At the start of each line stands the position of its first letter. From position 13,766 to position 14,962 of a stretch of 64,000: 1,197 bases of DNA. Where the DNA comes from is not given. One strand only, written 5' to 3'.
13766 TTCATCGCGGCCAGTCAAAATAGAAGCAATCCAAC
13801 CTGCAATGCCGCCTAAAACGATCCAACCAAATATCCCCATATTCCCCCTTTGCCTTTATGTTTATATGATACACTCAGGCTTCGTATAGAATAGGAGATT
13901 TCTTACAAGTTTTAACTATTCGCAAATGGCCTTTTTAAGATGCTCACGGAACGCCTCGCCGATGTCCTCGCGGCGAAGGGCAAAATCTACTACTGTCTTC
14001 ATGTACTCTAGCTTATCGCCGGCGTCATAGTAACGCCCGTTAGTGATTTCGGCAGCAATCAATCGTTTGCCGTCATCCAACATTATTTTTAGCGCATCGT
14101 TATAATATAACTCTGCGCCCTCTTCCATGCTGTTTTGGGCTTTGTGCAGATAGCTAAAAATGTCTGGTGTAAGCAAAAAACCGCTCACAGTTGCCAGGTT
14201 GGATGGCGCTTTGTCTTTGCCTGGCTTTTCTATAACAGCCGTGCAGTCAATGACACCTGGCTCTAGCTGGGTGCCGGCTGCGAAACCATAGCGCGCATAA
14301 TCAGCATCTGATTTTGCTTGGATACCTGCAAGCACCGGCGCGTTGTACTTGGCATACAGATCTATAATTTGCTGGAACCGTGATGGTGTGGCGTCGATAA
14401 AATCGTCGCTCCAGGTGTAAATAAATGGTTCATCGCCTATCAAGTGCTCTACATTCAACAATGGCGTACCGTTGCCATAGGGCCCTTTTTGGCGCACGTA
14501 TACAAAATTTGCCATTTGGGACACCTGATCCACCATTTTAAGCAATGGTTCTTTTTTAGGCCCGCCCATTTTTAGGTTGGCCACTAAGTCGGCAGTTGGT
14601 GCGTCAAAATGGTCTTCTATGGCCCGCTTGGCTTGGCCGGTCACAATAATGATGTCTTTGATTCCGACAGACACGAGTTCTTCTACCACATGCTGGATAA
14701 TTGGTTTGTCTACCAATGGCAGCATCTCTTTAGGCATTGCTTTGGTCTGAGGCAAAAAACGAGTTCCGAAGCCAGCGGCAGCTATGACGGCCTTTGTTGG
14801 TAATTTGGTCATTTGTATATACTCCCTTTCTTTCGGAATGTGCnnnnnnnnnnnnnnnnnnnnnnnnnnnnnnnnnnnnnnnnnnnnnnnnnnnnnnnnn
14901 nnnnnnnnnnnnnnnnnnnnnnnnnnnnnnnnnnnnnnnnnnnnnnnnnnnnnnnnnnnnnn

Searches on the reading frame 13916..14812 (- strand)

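Call 46: search_protein_families(library=pfam, proteins=[window:13916-14812:-], max_evalue=0.00001)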
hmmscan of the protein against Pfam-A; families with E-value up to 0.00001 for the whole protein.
window:13916-14812:- (298 aa): 2 families
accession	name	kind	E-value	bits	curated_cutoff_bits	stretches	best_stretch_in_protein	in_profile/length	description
PF00483.29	NTP_transferase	-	3e-23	83.1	21.2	1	7-269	1-234/245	Nucleotidyl transferase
PF12804.13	NTP_transf_3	-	2.8e-08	34.6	27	1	8-80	1-66/160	MobA-like NTP transferase domain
